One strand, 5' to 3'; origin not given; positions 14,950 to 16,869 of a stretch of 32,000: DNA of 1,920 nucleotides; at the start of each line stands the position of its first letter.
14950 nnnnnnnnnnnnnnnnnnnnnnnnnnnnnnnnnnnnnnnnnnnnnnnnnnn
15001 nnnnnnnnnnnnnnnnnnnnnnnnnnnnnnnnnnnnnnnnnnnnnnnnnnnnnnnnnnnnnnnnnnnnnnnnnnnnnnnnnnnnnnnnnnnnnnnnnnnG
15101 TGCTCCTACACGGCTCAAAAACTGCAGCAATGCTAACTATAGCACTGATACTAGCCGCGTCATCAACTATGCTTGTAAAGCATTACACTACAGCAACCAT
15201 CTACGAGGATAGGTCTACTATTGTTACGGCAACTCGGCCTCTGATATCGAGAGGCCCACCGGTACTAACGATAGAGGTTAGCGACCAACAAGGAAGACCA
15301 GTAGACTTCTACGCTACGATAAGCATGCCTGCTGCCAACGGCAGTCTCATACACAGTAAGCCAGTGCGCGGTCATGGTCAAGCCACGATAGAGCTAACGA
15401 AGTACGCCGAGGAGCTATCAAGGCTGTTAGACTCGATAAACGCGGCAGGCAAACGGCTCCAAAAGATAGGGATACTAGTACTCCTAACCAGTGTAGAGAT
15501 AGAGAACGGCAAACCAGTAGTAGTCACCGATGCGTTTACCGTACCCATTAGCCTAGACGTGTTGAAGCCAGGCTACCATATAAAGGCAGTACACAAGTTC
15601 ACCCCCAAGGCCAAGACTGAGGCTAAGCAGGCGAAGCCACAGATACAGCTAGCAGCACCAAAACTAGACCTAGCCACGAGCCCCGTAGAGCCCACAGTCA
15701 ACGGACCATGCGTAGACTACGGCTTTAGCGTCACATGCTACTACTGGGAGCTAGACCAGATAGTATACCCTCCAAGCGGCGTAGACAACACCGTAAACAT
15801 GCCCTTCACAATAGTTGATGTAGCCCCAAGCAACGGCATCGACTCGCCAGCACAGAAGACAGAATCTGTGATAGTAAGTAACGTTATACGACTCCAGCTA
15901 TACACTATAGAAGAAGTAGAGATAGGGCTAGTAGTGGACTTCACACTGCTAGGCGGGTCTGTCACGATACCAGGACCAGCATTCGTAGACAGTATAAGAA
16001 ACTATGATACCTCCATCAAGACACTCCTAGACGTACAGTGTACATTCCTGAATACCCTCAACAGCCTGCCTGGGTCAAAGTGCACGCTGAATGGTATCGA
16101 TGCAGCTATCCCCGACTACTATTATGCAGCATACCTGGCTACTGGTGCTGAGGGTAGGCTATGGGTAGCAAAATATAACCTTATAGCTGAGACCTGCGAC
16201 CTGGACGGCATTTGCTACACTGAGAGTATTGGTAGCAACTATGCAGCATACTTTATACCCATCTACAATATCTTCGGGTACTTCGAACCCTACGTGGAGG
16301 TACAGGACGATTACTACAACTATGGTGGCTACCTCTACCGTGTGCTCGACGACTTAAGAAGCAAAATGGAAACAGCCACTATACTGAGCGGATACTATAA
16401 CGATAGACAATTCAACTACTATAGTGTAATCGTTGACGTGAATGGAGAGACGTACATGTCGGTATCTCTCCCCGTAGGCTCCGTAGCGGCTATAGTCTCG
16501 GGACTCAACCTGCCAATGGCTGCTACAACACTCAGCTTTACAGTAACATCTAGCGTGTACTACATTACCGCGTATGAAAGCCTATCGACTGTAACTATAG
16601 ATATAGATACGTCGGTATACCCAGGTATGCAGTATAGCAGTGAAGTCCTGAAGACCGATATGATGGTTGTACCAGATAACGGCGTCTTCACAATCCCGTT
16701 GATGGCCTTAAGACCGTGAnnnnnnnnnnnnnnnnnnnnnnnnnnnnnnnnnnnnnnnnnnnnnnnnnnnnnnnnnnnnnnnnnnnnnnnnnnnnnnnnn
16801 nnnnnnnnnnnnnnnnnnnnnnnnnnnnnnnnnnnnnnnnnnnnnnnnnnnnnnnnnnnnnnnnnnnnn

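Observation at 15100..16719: Orphan 539-aa extracellular protein with paired cysteines and a Tyr-rich C-terminal half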

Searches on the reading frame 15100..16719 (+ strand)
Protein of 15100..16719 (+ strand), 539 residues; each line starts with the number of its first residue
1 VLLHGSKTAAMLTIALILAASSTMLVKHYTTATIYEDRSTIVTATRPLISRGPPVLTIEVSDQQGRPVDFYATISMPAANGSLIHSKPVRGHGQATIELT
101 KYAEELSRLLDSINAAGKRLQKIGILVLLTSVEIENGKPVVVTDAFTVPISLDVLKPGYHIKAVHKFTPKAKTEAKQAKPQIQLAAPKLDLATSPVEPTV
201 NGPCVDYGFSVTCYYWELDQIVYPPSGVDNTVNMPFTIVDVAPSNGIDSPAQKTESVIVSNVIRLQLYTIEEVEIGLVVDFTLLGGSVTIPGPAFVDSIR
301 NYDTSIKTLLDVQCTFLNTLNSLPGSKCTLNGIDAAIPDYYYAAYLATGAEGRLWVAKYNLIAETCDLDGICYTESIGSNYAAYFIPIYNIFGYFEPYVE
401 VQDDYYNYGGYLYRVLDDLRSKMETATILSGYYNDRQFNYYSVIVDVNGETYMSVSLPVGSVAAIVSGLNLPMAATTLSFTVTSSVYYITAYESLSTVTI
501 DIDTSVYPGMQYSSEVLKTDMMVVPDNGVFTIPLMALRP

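Call 3: search_protein_families(library=pfam, proteins=[window:15100-16719:+], max_evalue=1)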
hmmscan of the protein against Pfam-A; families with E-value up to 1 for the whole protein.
window:15100-16719:+ (539 aa): 0 families

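Call 4: search_solved_structures(query=window:15100-16719:+, max_evalue=10)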
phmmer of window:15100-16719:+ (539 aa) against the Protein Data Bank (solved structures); distinct sequences matched with E-value up to 10: 0.

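Call 6: find_homologous_proteins(query=window:15100-16719:+, max_evalue=0.01)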
Query window:15100-16719:+ (539 aa): 1 proteins with E <= 0.01 among 8000 candidates.
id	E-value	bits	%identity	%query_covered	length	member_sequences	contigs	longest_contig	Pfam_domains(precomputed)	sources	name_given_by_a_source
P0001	0.0e+0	1108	93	98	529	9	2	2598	-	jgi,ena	-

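Call 12: find_encoding_contigs(protein=P0001, flank=10000)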
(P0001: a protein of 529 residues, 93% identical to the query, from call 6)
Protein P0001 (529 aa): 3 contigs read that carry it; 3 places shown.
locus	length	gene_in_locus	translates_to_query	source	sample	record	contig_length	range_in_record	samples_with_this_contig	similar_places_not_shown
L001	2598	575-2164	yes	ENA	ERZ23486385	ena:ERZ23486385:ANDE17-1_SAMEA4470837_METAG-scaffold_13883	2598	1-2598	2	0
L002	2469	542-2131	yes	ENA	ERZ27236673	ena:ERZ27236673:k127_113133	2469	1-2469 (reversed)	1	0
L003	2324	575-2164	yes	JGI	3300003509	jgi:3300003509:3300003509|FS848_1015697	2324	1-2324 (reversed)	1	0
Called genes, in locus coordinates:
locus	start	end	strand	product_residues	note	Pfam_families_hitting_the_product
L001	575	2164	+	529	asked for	-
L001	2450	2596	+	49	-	?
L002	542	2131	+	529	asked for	-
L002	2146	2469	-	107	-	?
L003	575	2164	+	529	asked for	-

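Call 13: find_related_loci(query=window:15100-16719:+, collection=genome_contigs, flank=10000)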
Query window:15100-16719:+ (539 aa) in genome_contigs; peptide patterns used: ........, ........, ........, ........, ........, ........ (x = any residue, [..] = any of these).
32 stretches matched a pattern, but none encodes a relative of the query by tblastn (E <= 1e-3).

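Call 16: search_dna_similar(query=window:15100-16719:+, collection=phages, mode=protein, max_evalue=1)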
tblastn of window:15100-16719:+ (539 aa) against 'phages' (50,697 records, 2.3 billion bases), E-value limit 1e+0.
No match.

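Call 17: search_protein_families(library=phrogs, proteins=[window:15100-16719:+], max_evalue=1)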
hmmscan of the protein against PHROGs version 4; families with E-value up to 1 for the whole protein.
window:15100-16719:+ (539 aa): 0 families

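Call 18: search_protein_families(library=ncbifam, proteins=[window:15100-16719:+], max_evalue=0.1)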
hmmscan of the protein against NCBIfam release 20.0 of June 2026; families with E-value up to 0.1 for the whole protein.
window:15100-16719:+ (539 aa): 0 families

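Call 19: search_protein_representatives(protein=window:15100-16719:+)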
Query: 539 residues. Proteins with E-value up to 0.001 (for the whole library): 27; up to 1e-10: 17; up to 1e-30: 2. The best 27 are listed.
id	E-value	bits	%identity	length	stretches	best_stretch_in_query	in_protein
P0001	0.0e+00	1107.6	93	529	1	11-539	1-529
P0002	3.0e-36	141.9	64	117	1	423-539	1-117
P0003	6.1e-23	98.0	28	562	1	53-463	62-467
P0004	7.8e-22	94.3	30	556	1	46-474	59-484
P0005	8.0e-18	81.1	29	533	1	52-472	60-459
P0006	9.4e-18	80.8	28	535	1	11-502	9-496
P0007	1.1e-17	80.6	30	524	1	203-534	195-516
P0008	1.6e-16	76.8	29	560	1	14-392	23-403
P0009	2.7e-16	76.0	27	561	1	31-408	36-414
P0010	3.0e-16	75.9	39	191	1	124-298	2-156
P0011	1.5e-15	73.5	25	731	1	33-539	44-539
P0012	5.6e-15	71.7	27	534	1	123-514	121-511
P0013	1.6e-14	70.2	25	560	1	55-503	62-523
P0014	4.0e-14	68.8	24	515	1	31-448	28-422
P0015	4.0e-14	68.8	24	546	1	53-469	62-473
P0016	4.1e-13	65.5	26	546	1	46-466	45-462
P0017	1.2e-12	63.9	25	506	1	41-503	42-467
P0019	1.1e-09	54.2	27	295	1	14-316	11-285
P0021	2.5e-08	49.7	25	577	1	52-457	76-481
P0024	1.8e-06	43.6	34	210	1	53-162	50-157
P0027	8.8e-05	38.0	36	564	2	56-173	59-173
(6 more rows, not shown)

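Call 23: find_homologous_proteins(query=A1, max_evalue=0.001)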
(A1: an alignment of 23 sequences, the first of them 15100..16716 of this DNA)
Query A1 (23 sequences) (539 aa, profile of the alignment): 1 proteins with E <= 0.001 among 8000 candidates.
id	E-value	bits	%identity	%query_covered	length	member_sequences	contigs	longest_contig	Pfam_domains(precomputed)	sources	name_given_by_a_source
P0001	6.7e-155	535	93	98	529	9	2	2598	-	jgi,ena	-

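Call 27: find_related_loci(query=A2, collection=genome_contigs, flank=10000)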
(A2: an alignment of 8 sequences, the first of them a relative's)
Query A2 (562 aa) in genome_contigs; peptide patterns used: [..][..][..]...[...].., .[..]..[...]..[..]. (x = any residue, [..] = any of these).
125 stretches matched a pattern; 7 encode a relative of the query (tblastn E <= 1e-3); 7 distinct loci.
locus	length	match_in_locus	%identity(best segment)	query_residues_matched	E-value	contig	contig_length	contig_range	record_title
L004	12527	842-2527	100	1-562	0e+0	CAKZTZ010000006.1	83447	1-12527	MAG: uncultured Sulfolobales archaeon isolate S1_Bin_METABAT__117_1 genome assembly, contig: c_000002750432, whole genom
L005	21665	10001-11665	46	3-561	5e-144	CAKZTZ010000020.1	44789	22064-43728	MAG: uncultured Sulfolobales archaeon isolate S1_Bin_METABAT__117_1 genome assembly, contig: c_000001936166, whole genom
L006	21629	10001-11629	47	3-558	4e-139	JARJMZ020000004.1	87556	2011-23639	MAG: Thermoprotei archaeon isolate MAG_11 k141_183392, whole genome shotgun sequence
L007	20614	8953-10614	46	3-558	2e-139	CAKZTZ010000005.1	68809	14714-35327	MAG: uncultured Sulfolobales archaeon isolate S1_Bin_METABAT__117_1 genome assembly, contig: c_000000439021, whole genom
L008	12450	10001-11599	44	3-558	1e-122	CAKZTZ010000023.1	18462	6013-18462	MAG: uncultured Sulfolobales archaeon isolate S1_Bin_METABAT__117_1 genome assembly, contig: c_000002617484, whole genom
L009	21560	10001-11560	40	9-558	1e-101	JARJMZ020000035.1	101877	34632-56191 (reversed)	MAG: Thermoprotei archaeon isolate MAG_11 k141_195117, whole genome shotgun sequence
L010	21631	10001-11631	55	1-558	7e-115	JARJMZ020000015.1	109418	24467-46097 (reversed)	MAG: Thermoprotei archaeon isolate MAG_11 k141_165738, whole genome shotgun sequence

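Call 33: search_protein_families(library=pfam, proteins=[L005:7804-8958:-, L005:9014-9727:-, L005:11928-12863:+, L005:12914-14725:+, L009:8401-9636:-, L009:11870-13630:+, L008:8387-9850:-, L007:7619-8803:+, L007:11002-11628:+, L007:14060-14449:+], max_evalue=0.001)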
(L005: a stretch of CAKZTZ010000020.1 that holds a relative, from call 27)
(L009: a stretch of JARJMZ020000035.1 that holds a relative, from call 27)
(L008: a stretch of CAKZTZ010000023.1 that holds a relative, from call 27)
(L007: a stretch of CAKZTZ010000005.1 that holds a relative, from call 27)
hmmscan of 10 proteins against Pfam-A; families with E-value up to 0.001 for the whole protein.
L005:7804-8958:- (384 aa): 2 families
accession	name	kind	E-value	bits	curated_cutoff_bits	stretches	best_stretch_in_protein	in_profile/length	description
PF23542.1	DUF1512_C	-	3.7e-64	216.3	25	1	206-382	1-174/175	Domain of unknown function (DUF1512) C-terminal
PF07431.17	DUF1512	-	6.7e-60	202.2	25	1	28-202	3-177/177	Protein of unknown function (DUF1512) N-terminal domain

L005:9014-9727:- (237 aa): 3 families
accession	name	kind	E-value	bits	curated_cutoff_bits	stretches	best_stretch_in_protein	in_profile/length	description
PF12706.13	Lactamase_B_2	-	3.9e-28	98.9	27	1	25-193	2-200/200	Beta-lactamase superfamily domain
PF13483.12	Lactamase_B_3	-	1.8e-26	93.5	24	1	8-192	1-160/160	Beta-lactamase superfamily domain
PF00753.33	Lactamase_B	-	6.2e-14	52.8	22.7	1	17-192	9-196/196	Metallo-beta-lactamase superfamily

L005:11928-12863:+ (311 aa): 1 family
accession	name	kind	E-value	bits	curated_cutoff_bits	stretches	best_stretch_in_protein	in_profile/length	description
PF00557.29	Peptidase_M24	-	5.3e-30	105.2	23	1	20-304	2-208/208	Metallopeptidase family M24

L005:12914-14725:+ (603 aa): 28 families (the best 25 are shown)
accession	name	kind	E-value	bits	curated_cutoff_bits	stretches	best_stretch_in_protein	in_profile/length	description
PF00005.33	ABC_tran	-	2.8e-41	141.8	25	2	369-496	8-136/137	ABC transporter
PF13304.12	AAA_21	-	6.9e-17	62.9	27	0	453-516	222-285/304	AAA domain, putative AbiEii toxin, Type IV TA system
PF02463.25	SMC_N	-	3.4e-16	59.8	40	1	88-287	7-211/220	RecF/RecN/SMC N terminal domain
PF04068.21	Fer4_RLI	-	5e-13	49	23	1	4-33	2-34/35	Possible Fer4-like domain in RNase L inhibitor, RLI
PF00037.32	Fer4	-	2.4e-08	33.9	21.1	1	47-69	1-23/24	4Fe-4S binding domain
PF12837.12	Fer4_6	-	6.9e-07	29.4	25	1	51-69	6-24/24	4Fe-4S binding domain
PF13401.12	AAA_22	-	1.2e-06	29.3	27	0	372-441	5-58/130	AAA domain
PF00004.35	AAA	-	2.4e-06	28.4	21.2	0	377-397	3-23/131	ATPase family associated with various cellular activities (AAA)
PF13237.11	Fer4_10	-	3.4e-06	27.3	25.5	1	48-71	3-22/53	4Fe-4S dicluster domain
PF12797.12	Fer4_2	-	4.3e-06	26.8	24.5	1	47-66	3-22/22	4Fe-4S binding domain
PF13191.12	AAA_16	-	9.9e-06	26.6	32.6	0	375-417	27-64/167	AAA ATPase domain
PF13476.12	AAA_23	-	1.6e-05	26.1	27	0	371-390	18-37/201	AAA domain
PF13671.12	AAA_33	-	5.2e-05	24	27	0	375-396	2-23/143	AAA domain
PF13173.12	AAA_14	-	6e-05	23.5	27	0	372-405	2-35/129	AAA domain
PF25199.1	nSTAND_NTPase5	-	6.5e-05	23.2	34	0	96-126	35-65/145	Novel STAND NTPase 5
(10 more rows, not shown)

L009:8401-9636:- (411 aa): 1 family
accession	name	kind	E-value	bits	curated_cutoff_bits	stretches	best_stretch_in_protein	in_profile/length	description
PF00180.25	Iso_dh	-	5.9e-46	157.8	27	1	11-396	7-348/348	Isocitrate/isopropylmalate dehydrogenase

L009:11870-13630:+ (586 aa): 2 families
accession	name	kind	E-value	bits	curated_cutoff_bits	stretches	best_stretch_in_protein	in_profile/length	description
PF03129.25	HGTP_anticodon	-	1.2e-22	80.3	21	1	480-571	1-93/94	Anticodon binding domain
PF00587.30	tRNA-synt_2b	-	1.7e-05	25.4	29.3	1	165-229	11-74/179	tRNA synthetase class II core domain (G, H, P, S and T)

L008:8387-9850:- (487 aa): 2 families
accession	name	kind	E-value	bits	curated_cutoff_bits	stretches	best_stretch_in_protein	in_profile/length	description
PF00587.30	tRNA-synt_2b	-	2.4e-39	135.7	29.3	1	115-342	5-178/179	tRNA synthetase class II core domain (G, H, P, S and T)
PF03129.25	HGTP_anticodon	-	0.00051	20.6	21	0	355-449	1-85/94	Anticodon binding domain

L007:7619-8803:+ (394 aa): 1 family
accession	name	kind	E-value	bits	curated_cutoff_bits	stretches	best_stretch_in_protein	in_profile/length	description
PF04412.18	AcnX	-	8.2e-124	413.8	31.5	1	1-392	1-394/400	Aconitase X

L007:11002-11628:+ (208 aa): 16 families
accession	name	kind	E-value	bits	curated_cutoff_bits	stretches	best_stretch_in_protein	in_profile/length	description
PF06825.17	HSBP1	-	9.7e-10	38.6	28.6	0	102-123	23-44/51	Heat shock factor binding protein 1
PF04513.17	Baculo_PEP_C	-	2.3e-07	31.4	38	1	123-182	37-106/140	Baculovirus polyhedron envelope protein, PEP, C terminus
PF23991.1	DUF7310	-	5.5e-07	30.4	40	0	73-143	6-73/83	Coiled-coil region of unknown function (DUF7310)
PF01442.23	Apolipoprotein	-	5.7e-07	29.9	90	1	70-180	44-148/190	Apolipoprotein A1/A4/E domain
PF07195.17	FliD_C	-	1.7e-06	28.1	25.4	1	68-130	166-228/236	Flagellar hook-associated protein 2 C-terminus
PF02601.20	Exonuc_VII_L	-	5.1e-06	26.6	35.9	1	67-182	144-268/315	Exonuclease VII, large subunit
PF06103.16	DUF948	-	9.4e-06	26.2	37.2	0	89-139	23-73/89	Bacterial protein of unknown function (DUF948)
PF06009.19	Laminin_II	-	2.3e-05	24.9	33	0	67-123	14-69/138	Laminin Domain II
PF12795.12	MscS_porin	-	6.9e-05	23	34.4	1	67-182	89-202/238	Mechanosensitive ion channel porin domain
PF07889.17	DUF1664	-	8.9e-05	23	34.6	0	110-170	45-104/124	Protein of unknown function (DUF1664)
PF13166.12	AAA_13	-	0.00014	21.2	36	1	68-180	266-385/713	AAA domain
PF14712.11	Snapin_Pallidin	-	0.00017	22.4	29.6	1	69-118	40-88/89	Snapin/Pallidin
PF14362.11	DUF4407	-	0.00048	19.9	31.3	1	71-181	120-226/297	Domain of unknown function (DUF4407)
PF12841.12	YvrJ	-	0.00053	19.9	29.5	0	162-176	19-33/36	YvrJ protein family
PF05531.17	NPV_P10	-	0.00071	20.5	29.8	0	83-123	16-59/75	Nucleopolyhedrovirus P10 protein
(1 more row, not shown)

L007:14060-14449:+ (129 aa): 1 family
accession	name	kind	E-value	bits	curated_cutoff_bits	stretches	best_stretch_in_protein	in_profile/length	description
PF01989.23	AcnX_swivel_put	-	1.8e-21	76.2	27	1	27-101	1-80/80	Aconitase X swivel domain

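Call 38: list_cluster_members(proteins=[window:15100-16716:+, window:15130-16716:+, window:2766-3998:+, window:18120-19025:+, window:19302-20435:+, window:14026-14553:-, window:16949-17557:+])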
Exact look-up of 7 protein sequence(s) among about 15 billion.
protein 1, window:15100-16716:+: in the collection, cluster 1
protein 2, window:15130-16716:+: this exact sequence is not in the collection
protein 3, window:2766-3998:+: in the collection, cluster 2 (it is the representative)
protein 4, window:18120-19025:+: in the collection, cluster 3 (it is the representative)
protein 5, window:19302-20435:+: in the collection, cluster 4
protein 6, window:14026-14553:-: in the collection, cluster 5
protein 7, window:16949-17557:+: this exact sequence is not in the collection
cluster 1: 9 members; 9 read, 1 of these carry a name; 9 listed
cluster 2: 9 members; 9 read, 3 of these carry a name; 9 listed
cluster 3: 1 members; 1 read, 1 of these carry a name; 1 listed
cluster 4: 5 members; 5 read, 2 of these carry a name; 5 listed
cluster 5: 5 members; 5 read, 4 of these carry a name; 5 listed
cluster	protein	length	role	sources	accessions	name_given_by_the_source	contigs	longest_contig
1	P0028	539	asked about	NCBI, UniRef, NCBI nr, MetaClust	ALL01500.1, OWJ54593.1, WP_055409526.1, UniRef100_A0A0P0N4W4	hypothetical protein Pyrde_1457 [Pyrodictium delaneyi] | Uncharacterized protein n=1 Tax=Pyrodictium delaneyi TaxID=1273541 RepID=A0A0P0N4W4_9CREN | hypothetical protein [Pyrodictium delaneyi]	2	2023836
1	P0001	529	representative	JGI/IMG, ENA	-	-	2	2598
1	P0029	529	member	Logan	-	-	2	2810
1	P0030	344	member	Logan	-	-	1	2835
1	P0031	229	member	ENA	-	-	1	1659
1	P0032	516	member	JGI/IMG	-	-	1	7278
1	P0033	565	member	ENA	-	-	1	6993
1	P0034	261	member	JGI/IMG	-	-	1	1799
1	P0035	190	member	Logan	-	-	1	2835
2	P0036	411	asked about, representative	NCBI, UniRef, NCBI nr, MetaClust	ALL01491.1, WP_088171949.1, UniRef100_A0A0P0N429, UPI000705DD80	Pyruvate:ferredoxin oxidoreductase, alpha subunit [Pyrodictium delaneyi] | 2-oxoacid oxidoreductase (ferredoxin) n=2 Tax=Pyrodictium delaneyi TaxID=1273541 ... | transketolase C-terminal domain-containing protein [Pyrodictium delaneyi]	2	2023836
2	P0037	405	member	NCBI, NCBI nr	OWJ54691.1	pyruvate ferredoxin oxidoreductase [Pyrodictium delaneyi]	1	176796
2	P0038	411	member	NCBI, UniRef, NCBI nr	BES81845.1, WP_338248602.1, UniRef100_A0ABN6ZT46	transketolase C-terminal domain-containing protein [Pyrodictium abyssi] | 2-oxoacid oxidoreductase (ferredoxin) n=1 Tax=Pyrodictium abyssi TaxID=54256 ... | pyruvate ferredoxin oxidoreductase [Pyrodictium abyssi]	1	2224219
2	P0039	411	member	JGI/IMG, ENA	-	-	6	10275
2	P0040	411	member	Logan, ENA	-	-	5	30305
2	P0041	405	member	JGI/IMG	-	-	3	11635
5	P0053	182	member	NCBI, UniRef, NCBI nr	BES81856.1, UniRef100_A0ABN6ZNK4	hypothetical protein PABY_14230 [Pyrodictium abyssi] | Nudix hydrolase domain-containing protein n=1 Tax=Pyrodictium abyssi TaxID=54256 ...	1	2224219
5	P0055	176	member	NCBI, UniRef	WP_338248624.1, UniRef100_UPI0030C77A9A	NUDIX hydrolase [Pyrodictium abyssi] | NUDIX hydrolase n=1 Tax=Pyrodictium abyssi TaxID=54256 RepID=UPI0030C77A9A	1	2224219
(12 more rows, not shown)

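Call 39: predict_structure(alignment_id=A1)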
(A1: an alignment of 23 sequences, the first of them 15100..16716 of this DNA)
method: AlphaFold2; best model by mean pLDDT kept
length: 539 residues; sequences in the alignment: 23
mean_pLDDT: 82.6   pTM: 0.84
mean pLDDT of the five models: 82.6, 81.1, 80.4, 78.4, 78.2
residues with pLDDT >= 90: 227; 70-90: 210; 50-70: 70; < 50: 32
segments of 3 or more residues with pLDDT < 50: 1-5, 21-28, 181-195, 484-486
pLDDT, mean of each block of 10 residues (from residue 1): 51 63 48 82 82 93 94 93 92 95 92 75 94 91 94 90 94 77 42 60 88 94 80 93 75 91 85 86 81 89 88 96 94 95 95 92 90 90 91 93 92 91 83 77 76 75 80 56 53 81 74 81 71 85
secondary structure, 60 per line:
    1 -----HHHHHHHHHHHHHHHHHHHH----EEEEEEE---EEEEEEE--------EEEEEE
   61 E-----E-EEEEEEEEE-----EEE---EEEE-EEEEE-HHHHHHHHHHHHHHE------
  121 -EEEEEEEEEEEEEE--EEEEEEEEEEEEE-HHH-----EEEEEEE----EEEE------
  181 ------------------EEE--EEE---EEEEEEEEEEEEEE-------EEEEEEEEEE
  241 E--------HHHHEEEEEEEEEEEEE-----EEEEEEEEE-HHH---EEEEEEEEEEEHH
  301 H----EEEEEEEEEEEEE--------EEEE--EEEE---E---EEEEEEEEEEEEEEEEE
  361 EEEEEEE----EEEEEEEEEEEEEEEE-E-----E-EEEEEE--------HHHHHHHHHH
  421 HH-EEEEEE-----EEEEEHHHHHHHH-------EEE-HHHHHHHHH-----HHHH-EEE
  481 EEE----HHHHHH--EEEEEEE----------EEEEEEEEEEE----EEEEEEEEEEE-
elements in order: H6-25 E30-36 E40-46 E55-61 E69-77 E83-85 E89-92 E94-98 H100-113 E122-135 E138-150 E160-166 E171-174 E199-201 E204-206 E210-223 E231-241 H250-253 E254-266 E272-280 E288-298 E306-318 E327-330 E333-336 E344-367 E372-387 E397-402 H411-422 E424-429 E435-439 H440-447 E455-457 H459-467 H473-476 E478-483 H488-493 E496-502 E513-523 E528-538
